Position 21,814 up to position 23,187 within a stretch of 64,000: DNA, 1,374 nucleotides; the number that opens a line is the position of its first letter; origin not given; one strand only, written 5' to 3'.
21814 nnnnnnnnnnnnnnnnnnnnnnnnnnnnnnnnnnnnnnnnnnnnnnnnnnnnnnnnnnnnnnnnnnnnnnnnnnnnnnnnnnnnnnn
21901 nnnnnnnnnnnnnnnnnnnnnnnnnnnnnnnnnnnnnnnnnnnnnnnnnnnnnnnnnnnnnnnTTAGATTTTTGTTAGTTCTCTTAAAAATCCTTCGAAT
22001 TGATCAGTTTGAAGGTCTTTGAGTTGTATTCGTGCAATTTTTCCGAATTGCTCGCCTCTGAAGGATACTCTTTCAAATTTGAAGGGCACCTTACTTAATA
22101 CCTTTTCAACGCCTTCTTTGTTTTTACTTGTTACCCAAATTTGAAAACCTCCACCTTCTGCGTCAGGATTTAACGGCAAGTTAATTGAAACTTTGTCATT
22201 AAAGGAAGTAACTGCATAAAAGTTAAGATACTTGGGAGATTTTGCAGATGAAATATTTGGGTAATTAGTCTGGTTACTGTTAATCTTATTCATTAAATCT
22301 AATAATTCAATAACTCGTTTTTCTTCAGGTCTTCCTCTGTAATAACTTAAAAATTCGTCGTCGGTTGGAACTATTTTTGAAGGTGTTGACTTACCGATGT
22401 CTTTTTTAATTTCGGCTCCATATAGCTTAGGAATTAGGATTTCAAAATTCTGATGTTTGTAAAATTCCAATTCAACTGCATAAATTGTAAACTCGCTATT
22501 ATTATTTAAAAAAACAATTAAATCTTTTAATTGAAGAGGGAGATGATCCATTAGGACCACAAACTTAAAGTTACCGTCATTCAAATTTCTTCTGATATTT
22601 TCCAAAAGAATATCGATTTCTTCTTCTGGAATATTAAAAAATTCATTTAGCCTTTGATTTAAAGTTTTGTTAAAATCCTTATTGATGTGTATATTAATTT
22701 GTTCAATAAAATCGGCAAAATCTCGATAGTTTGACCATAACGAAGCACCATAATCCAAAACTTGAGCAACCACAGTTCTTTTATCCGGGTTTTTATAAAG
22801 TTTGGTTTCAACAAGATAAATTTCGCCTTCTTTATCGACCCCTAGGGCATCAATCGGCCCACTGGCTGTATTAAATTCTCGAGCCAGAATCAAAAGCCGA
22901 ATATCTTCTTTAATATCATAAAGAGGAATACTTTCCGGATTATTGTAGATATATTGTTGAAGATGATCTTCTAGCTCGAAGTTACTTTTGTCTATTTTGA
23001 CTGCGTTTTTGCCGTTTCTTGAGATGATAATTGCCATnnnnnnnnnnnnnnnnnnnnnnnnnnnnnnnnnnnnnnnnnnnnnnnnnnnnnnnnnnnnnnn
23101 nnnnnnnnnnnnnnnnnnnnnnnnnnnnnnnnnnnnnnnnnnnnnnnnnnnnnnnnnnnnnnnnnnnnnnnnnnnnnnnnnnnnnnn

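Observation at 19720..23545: tRNA-Gln-adjacent AT-rich island with a Zn-ribbon protein and a PD-(D/E)xK nuclease, punctuated by a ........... hairpin-repeat family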

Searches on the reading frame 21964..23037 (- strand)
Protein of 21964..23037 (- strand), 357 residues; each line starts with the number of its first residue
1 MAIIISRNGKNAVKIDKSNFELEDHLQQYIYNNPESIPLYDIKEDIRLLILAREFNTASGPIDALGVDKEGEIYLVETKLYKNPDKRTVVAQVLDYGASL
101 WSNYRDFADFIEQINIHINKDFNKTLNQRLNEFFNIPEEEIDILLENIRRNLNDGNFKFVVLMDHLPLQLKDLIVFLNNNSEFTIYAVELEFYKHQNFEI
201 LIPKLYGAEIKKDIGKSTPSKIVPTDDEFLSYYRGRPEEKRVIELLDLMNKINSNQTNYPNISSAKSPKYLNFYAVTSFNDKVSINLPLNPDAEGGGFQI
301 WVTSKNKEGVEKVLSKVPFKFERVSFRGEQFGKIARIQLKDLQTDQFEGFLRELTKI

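Call 7: search_protein_families(library=pfam, proteins=[window:21964-23037:-], max_evalue=1)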
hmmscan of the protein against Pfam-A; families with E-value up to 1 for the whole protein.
window:21964-23037:- (357 aa): 3 families
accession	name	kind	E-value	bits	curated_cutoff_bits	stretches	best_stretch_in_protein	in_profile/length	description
PF01939.22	NucS_C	-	0.00049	20.5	24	1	43-81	17-53/124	Endonuclease NucS C-terminal domain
PF01274.28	MS_TIM-barrel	-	0.12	11.8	26.4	1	77-179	13-113/248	Malate synthase, TIM barrel domain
PF10000.15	ACT_3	-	0.18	12.2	25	1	138-176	3-43/70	ACT domain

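Call 8: search_protein_families(library=padloc, proteins=[window:21964-23037:-], max_evalue=1)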
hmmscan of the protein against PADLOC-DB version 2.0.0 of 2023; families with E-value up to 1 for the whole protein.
window:21964-23037:- (357 aa): 7 families
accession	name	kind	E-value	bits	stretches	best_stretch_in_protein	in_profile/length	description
PDLC04916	PDC-S11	-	5.7e-15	53.2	1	7-202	9-179/358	-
PDLC04915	PDC-S11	-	3.3e-09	34.5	1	48-199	45-186/379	-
PDLC04944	PDC-S18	-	2.7e-08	31.5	1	1-102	1-92/307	-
PDLC04913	PDC-S11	-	7.2e-08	29.9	1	14-140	18-137/375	-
PDLC04946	PDC-S18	-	2.9e-06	24.5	1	8-110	27-121/365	-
PDLC04824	PDC-S02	-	1.1e-05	22.9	1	15-96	174-256/308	-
PDLC04799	PDC-S02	-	0.00049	17.3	1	15-102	174-262/308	-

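Call 24: find_homologous_proteins(query=window:21964-23037:-)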
Query window:21964-23037:- (357 aa): 2087 proteins with E <= 0.001 among 3914 candidates; the best 120 are listed.
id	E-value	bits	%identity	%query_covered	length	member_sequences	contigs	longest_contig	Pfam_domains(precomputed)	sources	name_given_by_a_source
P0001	5.1e-226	767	97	100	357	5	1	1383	-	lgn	-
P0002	1.2e-198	677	83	100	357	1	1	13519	-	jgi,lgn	-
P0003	8.6e-185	632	78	100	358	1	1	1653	-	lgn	-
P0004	1.2e-183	628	78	100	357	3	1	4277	-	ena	-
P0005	2.0e-183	627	78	100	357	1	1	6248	-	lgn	-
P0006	8.0e-183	625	78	100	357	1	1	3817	-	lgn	-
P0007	5.0e-179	613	75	100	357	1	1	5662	-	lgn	-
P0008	1.3e-178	612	76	100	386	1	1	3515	-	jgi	jgi:hypothetical protein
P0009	2.5e-178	611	76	100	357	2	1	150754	-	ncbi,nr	ncbi:MAG: hypothetical protein JW991_00625 [Candidatus Pacebacteria bacterium]|nr:hypothetical prote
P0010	1.1e-177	608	76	100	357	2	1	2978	-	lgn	-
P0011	8.3e-173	592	74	100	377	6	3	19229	-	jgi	jgi:hypothetical protein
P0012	1.6e-172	591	74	100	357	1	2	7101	-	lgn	-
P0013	8.5e-172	589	74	100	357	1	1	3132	-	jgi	jgi:hypothetical protein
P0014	2.7e-171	587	73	100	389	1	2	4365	-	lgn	-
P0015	3.7e-170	584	73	100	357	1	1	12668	-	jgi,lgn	-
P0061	7.9e-137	474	61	100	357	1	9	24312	-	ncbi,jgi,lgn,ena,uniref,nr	ncbi:MAG: hypothetical protein A2126_00525 [Candidatus Woykebacteria bacterium GWB1_45_5]|uniref:DUF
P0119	1.4e-99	352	46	100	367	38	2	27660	-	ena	-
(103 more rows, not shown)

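Call 27: search_protein_families(library=ncbifam, proteins=[window:21964-23037:-], max_evalue=0.1)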
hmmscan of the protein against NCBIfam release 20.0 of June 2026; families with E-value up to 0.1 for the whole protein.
window:21964-23037:- (357 aa): 2 families
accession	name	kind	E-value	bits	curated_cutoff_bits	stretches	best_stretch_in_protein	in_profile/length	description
NF003270.0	PRK04247.1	equivalog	1.8e-05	23.9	216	1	22-96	129-194/250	endonuclease NucS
NF002876.0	PRK03298.1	equivalog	0.0024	17.3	252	1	22-80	104-155/224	endonuclease NucS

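Call 28: search_protein_families(library=pfam, proteins=[P0061], max_evalue=0.1)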
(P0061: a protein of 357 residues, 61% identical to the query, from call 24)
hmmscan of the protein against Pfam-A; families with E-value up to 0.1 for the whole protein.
P0061 (357 aa): 2 families
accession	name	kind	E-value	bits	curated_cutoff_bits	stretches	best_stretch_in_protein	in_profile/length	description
PF01939.22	NucS_C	-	0.0099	16.3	24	1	50-80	22-52/124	Endonuclease NucS C-terminal domain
PF25298.1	Baculo_FP_2nd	-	0.059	13.5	24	0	141-160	4-23/53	Baculovirus FP protein domain 2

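Call 29: find_related_loci(query=A1, collection=genome_contigs, flank=6000)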
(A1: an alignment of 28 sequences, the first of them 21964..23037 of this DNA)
Query A1 (357 aa) in genome_contigs; peptide patterns used: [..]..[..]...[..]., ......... (x = any residue, [..] = any of these).
279 stretches matched a pattern; 266 encode a relative of the query (tblastn E <= 1e-3); the best 80 are kept; 80 distinct loci.
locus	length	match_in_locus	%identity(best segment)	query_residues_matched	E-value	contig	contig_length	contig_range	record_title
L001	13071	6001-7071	76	1-357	0e+0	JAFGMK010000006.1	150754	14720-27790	MAG: Candidatus Paceibacterota bacterium isolate Zod_Metabat.464 k87_1261250, whole genome shotgun sequence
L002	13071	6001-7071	74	1-357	4e-177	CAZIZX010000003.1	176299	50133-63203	MAG TPA_asm: uncultured Gammaproteobacteria bacterium isolate binchicken_co39_640 genome assembly, contig: NODE_89_lengt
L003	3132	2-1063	74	4-357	0e+0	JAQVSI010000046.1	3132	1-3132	MAG: Candidatus Shapirobacteria bacterium isolate STF1_270 NODE_147562_length_3132_cov_2.370715_Sandtown_F1, whole genom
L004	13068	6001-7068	63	1-357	8e-145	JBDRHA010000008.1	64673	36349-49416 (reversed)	MAG: Candidatus Shapirobacteria bacterium isolate MEGAHIT-group-1.477 k141_9294716, whole genome shotgun sequence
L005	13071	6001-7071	61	1-357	7e-145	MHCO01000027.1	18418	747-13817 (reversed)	MAG: Candidatus Woykebacteria bacterium GWB1_45_5 gwb1_scaffold_2015, whole genome shotgun sequence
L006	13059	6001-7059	63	1-357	2e-143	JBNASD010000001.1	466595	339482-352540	MAG: Microgenomates group bacterium isolate Kamch4336-1-MF-07 bin3.fa-1, whole genome shotgun sequence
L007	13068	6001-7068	49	1-354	1e-110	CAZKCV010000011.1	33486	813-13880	MAG TPA_asm: uncultured Gammaproteobacteria bacterium isolate binchicken_co251_142 genome assembly, contig: NODE_1806_le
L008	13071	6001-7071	50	1-354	7e-107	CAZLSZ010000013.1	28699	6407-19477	MAG TPA_asm: uncultured Gammaproteobacteria bacterium isolate SRP170004_co1_21 genome assembly, contig: NODE_2376_length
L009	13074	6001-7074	48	1-356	2e-106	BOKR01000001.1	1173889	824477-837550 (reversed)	MAG: Patescibacteria group bacterium BroJett025 DNA, sequence1, whole genome shotgun sequence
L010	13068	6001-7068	60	1-357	3e-137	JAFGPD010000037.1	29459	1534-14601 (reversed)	MAG: Candidatus Woesebacteria bacterium isolate Zod_Metabat.670 k87_7109409, whole genome shotgun sequence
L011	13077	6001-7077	47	1-357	1e-105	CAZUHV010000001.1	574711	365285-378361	MAG TPA_asm: uncultured Pseudomonadales bacterium isolate binchicken_co277_32 genome assembly, contig: NODE_12_length_57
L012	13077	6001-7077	47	1-357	3e-105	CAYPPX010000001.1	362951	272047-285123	MAG TPA_asm: uncultured Pseudomonadales bacterium isolate SRP093185_co1_36 genome assembly, contig: NODE_1_length_362951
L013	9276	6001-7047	48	1-347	3e-104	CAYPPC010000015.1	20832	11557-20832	MAG TPA_asm: uncultured Paludibacter sp. isolate SRP294416_co3_64 genome assembly, contig: NODE_3881_length_20832_cov_6.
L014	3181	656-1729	47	1-355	2e-106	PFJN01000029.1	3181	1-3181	MAG: Candidatus Pacebacteria bacterium CG_4_10_14_3_um_filter_34_15 CG_4_10_14_3_um_filter_scaffold_30002_c, whole genom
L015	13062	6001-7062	49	1-351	2e-103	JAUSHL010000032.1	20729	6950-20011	MAG: Candidatus Daviesbacteria bacterium isolate E14_metabat.bin.192 E14_k141_1073416, whole genome shotgun sequence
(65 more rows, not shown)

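Call 37: search_protein_families(library=pfam, proteins=[L001:636-1283:-, L001:1710-2981:+, L001:2968-3711:+, L001:3708-4127:+, L001:4102-5718:+, L001:7125-8435:+, L001:8444-9139:-, L001:9440-10642:-], max_evalue=0.001)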
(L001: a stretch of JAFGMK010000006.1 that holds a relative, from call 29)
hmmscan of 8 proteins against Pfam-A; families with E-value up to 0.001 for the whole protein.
L001:636-1283:- (215 aa): 2 families
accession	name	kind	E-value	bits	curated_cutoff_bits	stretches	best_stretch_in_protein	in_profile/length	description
PF00717.28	Peptidase_S24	-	2.6e-19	69.5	23.3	1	82-208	1-115/116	Peptidase S24-like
PF01726.22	LexA_DNA_bind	-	2e-06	27.9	23.7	1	27-60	27-60/65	LexA DNA binding domain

L001:1710-2981:+ (423 aa): 2 families
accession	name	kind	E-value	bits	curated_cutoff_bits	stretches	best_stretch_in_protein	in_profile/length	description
PF01555.25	N6_N4_Mtase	-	1.7e-22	80.9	26.7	1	188-406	2-219/221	DNA methylase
PF02195.25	ParB_N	-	3e-11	43.7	26.3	1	8-84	5-82/95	ParB N-terminal domain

L001:2968-3711:+ (247 aa): 1 family
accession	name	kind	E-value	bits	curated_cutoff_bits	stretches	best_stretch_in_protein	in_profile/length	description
PF01555.25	N6_N4_Mtase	-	2.5e-30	106.5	26.7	1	38-232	3-219/221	DNA methylase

L001:3708-4127:+ (139 aa): 1 family
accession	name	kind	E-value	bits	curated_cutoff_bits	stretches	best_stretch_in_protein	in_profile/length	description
PF13022.12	HTH_Tnp_1_2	-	0.00076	20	27.9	0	16-98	16-99/122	Helix-turn-helix of insertion element transposase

L001:4102-5718:+ (538 aa): 1 family
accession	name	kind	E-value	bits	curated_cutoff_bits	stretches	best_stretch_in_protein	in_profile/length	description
PF17289.8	Terminase_6C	-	3e-05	24.5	22.6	1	324-470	1-151/155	Terminase RNaseH-like domain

L001:7125-8435:+ (436 aa): 3 families
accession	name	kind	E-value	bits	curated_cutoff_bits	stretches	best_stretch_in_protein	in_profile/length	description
PF00239.26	Resolvase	-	1.1e-20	74.7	23.3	1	17-161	3-143/145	Resolvase, N terminal domain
PF07508.19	Recombinase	-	4.4e-12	46.6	21.1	1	186-274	1-99/102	Recombinase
PF13408.12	Zn_ribbon_recom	-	6.4e-07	30.1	25.3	1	288-350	1-57/58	Recombinase zinc beta ribbon domain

L001:8444-9139:- (231 aa): 0 families

L001:9440-10642:- (400 aa): 7 families
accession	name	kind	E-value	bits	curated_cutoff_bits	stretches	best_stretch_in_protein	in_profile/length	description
PF07690.21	MFS_1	-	2.5e-55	188.2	33.4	2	20-317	2-302/347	Major Facilitator Superfamily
PF00083.30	Sugar_tr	-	1.5e-13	50.9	22.3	1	49-190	46-194/452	Sugar (and other) transporter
PF05977.19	MFS_3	-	8.1e-10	38.2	27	2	126-310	128-311/524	Transmembrane secretion effector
PF12832.13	MFS_1_like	-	9.8e-10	38.4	25.2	1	31-366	16-362/373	MFS_1 like family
PF13347.12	MFS_2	-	1.4e-08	34.2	27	1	7-126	217-339/427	MFS/sugar transport protein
PF06609.19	TRI12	-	0.00018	20.5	23.2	1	37-221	67-254/599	Fungal trichothecene efflux pump (TRI12)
PF06779.20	MFS_4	-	0.00052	19.9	26.3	1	27-182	203-362/364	Uncharacterised MFS-type transporter YbfB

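Call 44: find_encoding_contigs(protein=P0002, flank=10000, max_places=3)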
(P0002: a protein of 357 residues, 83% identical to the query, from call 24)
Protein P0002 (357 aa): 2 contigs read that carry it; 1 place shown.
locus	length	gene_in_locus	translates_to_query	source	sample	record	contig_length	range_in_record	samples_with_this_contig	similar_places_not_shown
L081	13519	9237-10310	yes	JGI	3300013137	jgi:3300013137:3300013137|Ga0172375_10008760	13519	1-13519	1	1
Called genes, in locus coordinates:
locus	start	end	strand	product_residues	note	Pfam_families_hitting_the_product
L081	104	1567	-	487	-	-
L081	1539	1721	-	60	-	-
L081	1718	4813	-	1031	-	PF02384:N6_Mtase, PF20473:MmeI_Mtase, PF07669:Eco57I, PF18135:Type_ISP_C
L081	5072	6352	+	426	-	PF01555:N6_N4_Mtase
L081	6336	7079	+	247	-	PF01555:N6_N4_Mtase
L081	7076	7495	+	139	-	-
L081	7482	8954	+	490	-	PF17289:Terminase_6C (weak)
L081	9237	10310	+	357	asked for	-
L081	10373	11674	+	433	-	PF00239:Resolvase, PF07508:Recombinase, PF13408:Zn_ribbon_recom (weak)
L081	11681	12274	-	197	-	PF27257:HI_0787_N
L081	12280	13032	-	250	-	-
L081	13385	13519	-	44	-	?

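Call 46: predict_structure(alignment_id=A1)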
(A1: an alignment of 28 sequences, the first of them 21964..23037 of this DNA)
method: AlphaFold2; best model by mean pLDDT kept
length: 357 residues; sequences in the alignment: 28
mean_pLDDT: 78.1   pTM: 0.51
mean pLDDT of the five models: 78.1, 68.2, 67.9, 65.9, 64.2
residues with pLDDT >= 90: 94; 70-90: 155; 50-70: 85; < 50: 23
segments of 3 or more residues with pLDDT < 50: 40-45, 80-83, 209-221
pLDDT, mean of each block of 10 residues (from residue 1): 63 68 61 62 61 79 85 77 56 73 79 88 88 85 84 78 70 66 70 68 60 34 81 92 96 91 89 93 92 84 92 93 78 88 93 96
secondary structure, 60 per line:
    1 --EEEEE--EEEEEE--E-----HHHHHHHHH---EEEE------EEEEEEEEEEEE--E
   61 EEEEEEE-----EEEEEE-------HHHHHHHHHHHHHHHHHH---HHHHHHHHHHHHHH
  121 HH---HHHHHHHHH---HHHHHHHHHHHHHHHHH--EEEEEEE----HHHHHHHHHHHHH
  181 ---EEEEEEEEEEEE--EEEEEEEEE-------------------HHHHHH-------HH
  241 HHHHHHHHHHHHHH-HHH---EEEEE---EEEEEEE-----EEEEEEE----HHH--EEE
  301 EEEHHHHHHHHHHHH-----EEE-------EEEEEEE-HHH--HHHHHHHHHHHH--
elements in order: E3-7 E10-15 H24-32 E36-39 E46-57 E60-67 E73-78 H86-103 H107-122 H126-134 H138-154 E157-163 H168-180 E184-195 E198-206 H226-231 H239-254 E262-266 E270-276 E282-288 E298-303 H304-315 E321-323 E331-337 H344-355

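Call 48: search_solved_structures(query=A1, max_evalue=1)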
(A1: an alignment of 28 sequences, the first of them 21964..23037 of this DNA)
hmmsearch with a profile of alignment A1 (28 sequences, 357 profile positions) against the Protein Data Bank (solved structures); distinct sequences matched with E-value up to 1: 2.
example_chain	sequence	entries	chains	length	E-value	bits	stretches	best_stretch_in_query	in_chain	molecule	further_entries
2vld_A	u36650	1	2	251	0.1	15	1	53-105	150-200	Endonuclease NucS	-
1g4u_S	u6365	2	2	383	0.75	12.2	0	232-333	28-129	PROTEIN TYROSINE PHOSPHATASE SPTP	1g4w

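Call 51: fold_search(model_id=the predicted structure, library=pdb)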
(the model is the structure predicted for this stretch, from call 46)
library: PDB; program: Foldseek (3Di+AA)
matches with E <= 10: 397; with E <= 0.001: 0
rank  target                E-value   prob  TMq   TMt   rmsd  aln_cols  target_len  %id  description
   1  2vld_A                5.3e-02  0.97  0.25  0.37  15.2       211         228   15  crystal structure of a repair endonuclease from Pyrococcus abyssi (released 2009-05-19)
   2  8wl6                  5.3e-02  0.28  0.12  0.05  12.7       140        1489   16  Structure of 1,3-beta-glucan synthase component FKS1 (released 2025-02-19)
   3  5gke_A                6.3e-02  0.66  0.20  0.28  16.8       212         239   15  Structure of EndoMS-dsDNA1 complex (released 2016-11-02)
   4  2vld_B                7.4e-02  0.84  0.21  0.31  15.8       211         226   12  crystal structure of a repair endonuclease from Pyrococcus abyssi (released 2009-05-19)
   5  9wzt_A                1.0e-01  0.18  0.12  0.04  13.5       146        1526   15  Cryo-EM structure of Fks2 in apo state (released 2026-02-18)
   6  9np6_A                1.6e-01  0.28  0.12  0.05  10.5        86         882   15  Cryo-EM structure of AdnA(D934A)-AdnB(D1014A) in complex with AMPPNP and blunt end DNA (released 2025-03-19)
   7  9wzv_A                2.0e-01  0.18  0.12  0.04  13.8       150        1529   16  Cryo-EM structure of Fks1 with intact active site (released 2026-02-18)
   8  9wzu_A                2.6e-01  0.16  0.12  0.04  12.6       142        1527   15  Cryo-EM structure of Fks1 in complex with enfumafungin (released 2026-02-18)
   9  9wy1_A                3.1e-01  0.12  0.12  0.04  13.9       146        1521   16  Cryo-EM structure of Fks1 in apo state (released 2026-02-18)
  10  8ppr_K                3.5e-01  0.28  0.20  0.27  18.1       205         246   12  Structure of the human outer kinetochore KMN network complex (released 2024-03-20)
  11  9utw_B                3.5e-01  0.11  0.12  0.05  13.9       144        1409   17  Structure of dimeric FKS1 in complex with tRNA (released 2025-12-17)
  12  8jzn_A                3.7e-01  0.15  0.12  0.05  11.9       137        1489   18  Structure of a fungal 1,3-beta-glucan synthase (released 2023-10-04)
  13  9utu_B                3.7e-01  0.10  0.12  0.04  12.9       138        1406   14  Structure of Fks1 in complex with YMR295C (released 2025-12-17)
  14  7xe4_F                3.7e-01  0.09  0.11  0.04  14.1       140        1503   16  structure of a membrane-bound glycosyltransferase (released 2023-03-29)
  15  9gnf_B                3.7e-01  0.08  0.15  0.13  18.7       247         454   12  A novel aminotransferase from Streptomyces sp. Gabaculine complex (released 2025-09-10)
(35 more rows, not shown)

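Call 57: find_encoding_contigs(protein=window:21964-23037:-, flank=10000, max_places=5)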
Protein window:21964-23037:- (357 aa): 8 contigs read that carry it; 5 places shown.
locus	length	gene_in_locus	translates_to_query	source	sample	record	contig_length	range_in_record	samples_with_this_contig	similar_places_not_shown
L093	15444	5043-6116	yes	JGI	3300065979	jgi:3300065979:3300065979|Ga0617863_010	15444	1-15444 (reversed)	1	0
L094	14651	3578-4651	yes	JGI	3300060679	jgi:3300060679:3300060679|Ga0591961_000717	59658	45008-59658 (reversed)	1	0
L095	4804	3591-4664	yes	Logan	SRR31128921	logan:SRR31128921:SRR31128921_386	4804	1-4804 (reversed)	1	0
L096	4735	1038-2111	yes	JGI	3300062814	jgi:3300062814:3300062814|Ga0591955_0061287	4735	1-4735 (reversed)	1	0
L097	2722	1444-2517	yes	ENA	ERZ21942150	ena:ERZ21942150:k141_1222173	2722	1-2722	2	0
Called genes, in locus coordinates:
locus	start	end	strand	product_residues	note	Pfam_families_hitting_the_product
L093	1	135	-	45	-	?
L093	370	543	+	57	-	-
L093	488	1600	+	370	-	PF13565:HTH_32 (faint), PF13683:rve_3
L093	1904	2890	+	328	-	PF02016:Peptidase_S66, PF17676:Peptidase_S66C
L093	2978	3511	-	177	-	-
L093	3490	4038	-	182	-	PF04542:Sigma70_r2, PF04545:Sigma70_r4, PF08281:Sigma70_r4_2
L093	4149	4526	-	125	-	-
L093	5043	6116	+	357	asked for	-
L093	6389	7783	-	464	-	-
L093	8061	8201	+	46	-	-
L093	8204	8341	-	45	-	-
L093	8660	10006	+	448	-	PF08245:Mur_ligase_M, PF27239:FOL3_C, PF02875:Mur_ligase_C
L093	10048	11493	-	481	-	PF00749:tRNA-synt_1c, PF19269:Anticodon_2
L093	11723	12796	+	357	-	-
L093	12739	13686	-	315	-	PF00768:Peptidase_S11, PF13354:Beta-lactamase2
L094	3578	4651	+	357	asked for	-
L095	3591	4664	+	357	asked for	-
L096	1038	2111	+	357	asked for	-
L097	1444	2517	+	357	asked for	-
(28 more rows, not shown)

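Call 87: search_dna_similar(query=window:21964-23037:-, collection=plasmids, mode=protein, max_evalue=0.001, max_rows=15)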
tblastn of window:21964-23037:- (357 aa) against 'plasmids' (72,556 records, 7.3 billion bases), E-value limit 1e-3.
Records with a match: 258; places in all: 259; records where one place covers at least 80% of the query: 0.
Best place of each record, by identity: <60% 258.
By first word of the organism name: Klebsiella 201; Rhodococcus 17; Enterobacter 15; Escherichia 9; Raoultella 5; Burkholderia 2; Frondihabitans 1; Rhizobium 1; Paraburkholderia 1; Bosea 1; and 5 more.
By predicted mobility (MOB-suite, as given by PLSDB): conjugative 112; mobilizable 89; non-mobilizable 57.
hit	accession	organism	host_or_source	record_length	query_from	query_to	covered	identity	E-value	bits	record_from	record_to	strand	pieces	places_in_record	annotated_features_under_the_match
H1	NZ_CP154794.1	Rhodococcus aetherivorans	pure culture,soil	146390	2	262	73%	27.2%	2e-20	100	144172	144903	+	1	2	hypothetical protein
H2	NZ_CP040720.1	Rhodococcus pyridinivorans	prokaryote,Quinoline-degrading ...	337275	6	251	69%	28.6%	3e-23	108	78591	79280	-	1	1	hypothetical protein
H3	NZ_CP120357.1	Rhodococcus rhodochrous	single cell,petroleum contaminated soil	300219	8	251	68%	28.8%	5e-24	110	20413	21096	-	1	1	hypothetical protein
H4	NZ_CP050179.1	Rhodococcus pyridinivorans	bacterial pure culture,Soil sample from ...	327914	8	251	68%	28.8%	5e-24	110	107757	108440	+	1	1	hypothetical protein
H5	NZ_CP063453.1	Rhodococcus pyridinivorans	oil-polluted soil,Libyan oil-polluted ...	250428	23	256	66%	29.9%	2e-22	106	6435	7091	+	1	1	hypothetical protein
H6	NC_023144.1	Rhodococcus pyridinivorans SB3094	-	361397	6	251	69%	28.2%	3e-22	105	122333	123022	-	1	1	hypothetical protein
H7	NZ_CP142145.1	Rhodococcus sp. PD04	mixed culture,Industrial wastewater ...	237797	23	251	64%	30.2%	3e-23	108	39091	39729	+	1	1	hypothetical protein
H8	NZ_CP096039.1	Rhodococcus pyridinivorans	cell culture,soil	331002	6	246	68%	28.7%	6e-22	104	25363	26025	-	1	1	hypothetical protein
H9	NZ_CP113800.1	Rhodococcus pyridinivorans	sediment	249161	23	262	67%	28.7%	4e-22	105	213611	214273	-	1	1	hypothetical protein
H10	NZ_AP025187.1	Rhodococcus sp. RDE2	-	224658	23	262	67%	28.3%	7e-22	104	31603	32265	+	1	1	hypothetical protein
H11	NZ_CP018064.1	Rhodococcus sp. 2G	cell culture,soil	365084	23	262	67%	28.3%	9e-22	103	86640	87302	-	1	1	hypothetical protein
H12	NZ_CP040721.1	Rhodococcus pyridinivorans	prokaryote,Quinoline-degrading ...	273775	23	246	63%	29.5%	1e-21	103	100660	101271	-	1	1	hypothetical protein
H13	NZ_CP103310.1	Rhodococcus pyridinivorans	Sediment samples were collected from a ...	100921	23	268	69%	26.5%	4e-20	99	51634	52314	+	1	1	hypothetical protein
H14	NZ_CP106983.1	Rhodococcus aetherivorans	cell culture,soil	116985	23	262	67%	27.0%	6e-20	99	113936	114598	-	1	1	hypothetical protein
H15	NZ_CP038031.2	Rhodococcus ruber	cell culture,Chilean kraft-pulp mill ...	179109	23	244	62%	28.4%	8e-20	98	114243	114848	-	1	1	hypothetical protein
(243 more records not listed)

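Call 88: search_dna_similar(query=window:21964-23037:-, collection=phages, mode=protein, max_evalue=0.001, max_rows=15)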
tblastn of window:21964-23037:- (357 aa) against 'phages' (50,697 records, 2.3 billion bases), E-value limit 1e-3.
No match.
